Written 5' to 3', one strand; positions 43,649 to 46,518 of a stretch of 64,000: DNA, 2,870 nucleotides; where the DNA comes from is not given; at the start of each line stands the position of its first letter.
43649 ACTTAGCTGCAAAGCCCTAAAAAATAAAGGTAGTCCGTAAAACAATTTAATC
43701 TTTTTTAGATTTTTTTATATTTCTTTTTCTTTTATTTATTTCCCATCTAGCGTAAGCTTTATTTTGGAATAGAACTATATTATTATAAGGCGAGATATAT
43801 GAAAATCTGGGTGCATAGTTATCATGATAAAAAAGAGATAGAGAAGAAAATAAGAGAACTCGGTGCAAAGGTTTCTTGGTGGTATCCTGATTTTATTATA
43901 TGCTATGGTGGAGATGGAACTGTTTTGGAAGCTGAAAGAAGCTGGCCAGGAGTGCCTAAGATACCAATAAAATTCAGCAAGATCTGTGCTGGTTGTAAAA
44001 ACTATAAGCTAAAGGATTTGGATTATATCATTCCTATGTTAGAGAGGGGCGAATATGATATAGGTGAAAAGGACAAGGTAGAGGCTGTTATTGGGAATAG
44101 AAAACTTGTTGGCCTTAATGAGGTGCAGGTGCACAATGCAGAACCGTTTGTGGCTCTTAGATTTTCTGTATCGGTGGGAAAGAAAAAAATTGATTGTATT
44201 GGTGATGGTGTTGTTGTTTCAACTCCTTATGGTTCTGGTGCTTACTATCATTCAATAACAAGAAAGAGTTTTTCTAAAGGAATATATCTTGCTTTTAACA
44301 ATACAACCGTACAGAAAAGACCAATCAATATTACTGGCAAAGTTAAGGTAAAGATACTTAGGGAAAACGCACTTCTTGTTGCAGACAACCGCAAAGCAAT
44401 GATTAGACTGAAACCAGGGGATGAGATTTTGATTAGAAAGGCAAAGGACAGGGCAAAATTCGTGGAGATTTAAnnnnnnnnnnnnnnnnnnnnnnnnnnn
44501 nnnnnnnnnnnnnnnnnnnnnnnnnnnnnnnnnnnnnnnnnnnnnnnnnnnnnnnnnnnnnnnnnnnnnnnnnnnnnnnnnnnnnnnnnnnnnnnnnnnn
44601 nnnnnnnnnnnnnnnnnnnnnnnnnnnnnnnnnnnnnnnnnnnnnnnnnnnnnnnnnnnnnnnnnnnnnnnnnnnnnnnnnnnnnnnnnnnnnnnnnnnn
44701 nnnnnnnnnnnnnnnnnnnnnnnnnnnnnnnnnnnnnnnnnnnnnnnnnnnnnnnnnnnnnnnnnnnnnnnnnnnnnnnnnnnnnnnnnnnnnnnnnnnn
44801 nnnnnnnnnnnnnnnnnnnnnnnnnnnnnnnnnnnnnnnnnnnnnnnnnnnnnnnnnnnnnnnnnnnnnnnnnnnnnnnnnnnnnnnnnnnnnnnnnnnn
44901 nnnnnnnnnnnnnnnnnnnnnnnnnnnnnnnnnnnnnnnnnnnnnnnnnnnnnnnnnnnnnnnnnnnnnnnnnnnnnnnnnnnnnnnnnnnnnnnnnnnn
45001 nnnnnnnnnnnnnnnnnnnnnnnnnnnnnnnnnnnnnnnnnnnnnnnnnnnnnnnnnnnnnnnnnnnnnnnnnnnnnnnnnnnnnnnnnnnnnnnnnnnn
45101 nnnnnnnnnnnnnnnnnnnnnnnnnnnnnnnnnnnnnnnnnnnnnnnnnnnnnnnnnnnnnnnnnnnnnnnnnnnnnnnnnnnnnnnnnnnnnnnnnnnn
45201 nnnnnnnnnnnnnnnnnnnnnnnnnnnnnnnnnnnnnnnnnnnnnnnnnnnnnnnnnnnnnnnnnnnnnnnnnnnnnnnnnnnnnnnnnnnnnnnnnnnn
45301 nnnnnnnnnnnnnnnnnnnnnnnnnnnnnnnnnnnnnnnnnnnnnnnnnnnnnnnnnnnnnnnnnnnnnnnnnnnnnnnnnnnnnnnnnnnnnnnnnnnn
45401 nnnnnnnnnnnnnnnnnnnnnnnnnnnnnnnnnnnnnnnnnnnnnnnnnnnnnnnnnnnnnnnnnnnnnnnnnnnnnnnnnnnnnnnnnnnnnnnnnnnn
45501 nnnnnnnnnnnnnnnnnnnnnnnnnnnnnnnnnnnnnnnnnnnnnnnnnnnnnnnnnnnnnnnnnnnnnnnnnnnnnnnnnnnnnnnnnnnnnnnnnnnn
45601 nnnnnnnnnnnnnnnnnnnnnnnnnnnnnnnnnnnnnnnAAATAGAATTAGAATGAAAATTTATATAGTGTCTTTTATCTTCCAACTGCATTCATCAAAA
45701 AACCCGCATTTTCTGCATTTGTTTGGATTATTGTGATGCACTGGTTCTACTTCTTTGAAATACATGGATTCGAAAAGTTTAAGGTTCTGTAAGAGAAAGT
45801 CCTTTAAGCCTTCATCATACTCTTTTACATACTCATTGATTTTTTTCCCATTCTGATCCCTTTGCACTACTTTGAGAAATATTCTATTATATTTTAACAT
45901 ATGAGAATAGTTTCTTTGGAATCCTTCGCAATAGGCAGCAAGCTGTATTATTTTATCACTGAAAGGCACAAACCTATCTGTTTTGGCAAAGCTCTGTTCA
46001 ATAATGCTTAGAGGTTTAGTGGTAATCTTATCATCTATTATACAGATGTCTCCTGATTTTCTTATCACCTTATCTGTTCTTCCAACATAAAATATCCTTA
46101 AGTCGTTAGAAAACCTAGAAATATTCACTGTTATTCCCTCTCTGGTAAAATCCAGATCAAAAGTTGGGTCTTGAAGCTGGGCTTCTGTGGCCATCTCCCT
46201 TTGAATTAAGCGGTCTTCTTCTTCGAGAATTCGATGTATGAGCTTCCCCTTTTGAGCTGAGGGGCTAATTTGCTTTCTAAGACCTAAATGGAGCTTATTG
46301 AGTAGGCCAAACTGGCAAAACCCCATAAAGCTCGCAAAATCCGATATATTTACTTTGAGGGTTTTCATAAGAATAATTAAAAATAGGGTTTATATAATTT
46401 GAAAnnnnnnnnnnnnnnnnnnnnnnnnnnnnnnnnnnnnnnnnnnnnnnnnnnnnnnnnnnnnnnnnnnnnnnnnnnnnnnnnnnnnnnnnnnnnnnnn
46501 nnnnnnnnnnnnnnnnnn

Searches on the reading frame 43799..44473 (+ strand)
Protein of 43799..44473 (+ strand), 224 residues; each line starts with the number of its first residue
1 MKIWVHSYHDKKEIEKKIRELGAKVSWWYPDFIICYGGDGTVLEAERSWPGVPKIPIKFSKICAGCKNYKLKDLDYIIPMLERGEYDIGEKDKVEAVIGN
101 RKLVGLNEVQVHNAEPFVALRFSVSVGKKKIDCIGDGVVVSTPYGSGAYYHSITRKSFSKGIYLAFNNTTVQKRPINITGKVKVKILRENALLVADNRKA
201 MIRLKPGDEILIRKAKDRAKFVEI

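Call 70: search_protein_families(library=pfam, proteins=[window:43799-44473:+])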
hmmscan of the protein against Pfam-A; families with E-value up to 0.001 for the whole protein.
window:43799-44473:+ (224 aa): 1 family
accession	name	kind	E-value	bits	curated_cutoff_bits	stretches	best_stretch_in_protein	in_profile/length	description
PF20143.4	NAD_kinase_C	-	2.2e-07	31.1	23.7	1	106-223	1-125/126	ATP-NAD kinase C-terminal domain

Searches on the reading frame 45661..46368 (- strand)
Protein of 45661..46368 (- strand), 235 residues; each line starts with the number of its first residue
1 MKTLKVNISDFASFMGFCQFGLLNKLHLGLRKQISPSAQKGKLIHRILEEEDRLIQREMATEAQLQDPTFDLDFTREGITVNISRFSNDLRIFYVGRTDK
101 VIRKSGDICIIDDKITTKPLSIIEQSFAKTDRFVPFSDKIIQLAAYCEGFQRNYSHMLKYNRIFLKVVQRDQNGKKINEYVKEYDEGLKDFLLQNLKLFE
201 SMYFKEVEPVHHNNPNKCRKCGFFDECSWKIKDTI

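Call 70: search_protein_families(library=pfam, proteins=[window:45661-46368:-])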
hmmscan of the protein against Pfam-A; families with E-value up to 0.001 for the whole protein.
window:45661-46368:- (235 aa): 2 families
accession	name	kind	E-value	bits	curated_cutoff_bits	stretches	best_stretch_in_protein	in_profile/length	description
PF12705.13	PDDEXK_1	-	2.3e-07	31.4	22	1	72-227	117-246/247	PD-(D/E)XK nuclease superfamily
PF09810.15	Exo5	-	1.9e-05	24.8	25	0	173-230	311-367/367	Exonuclease V - a 5' deoxyribonuclease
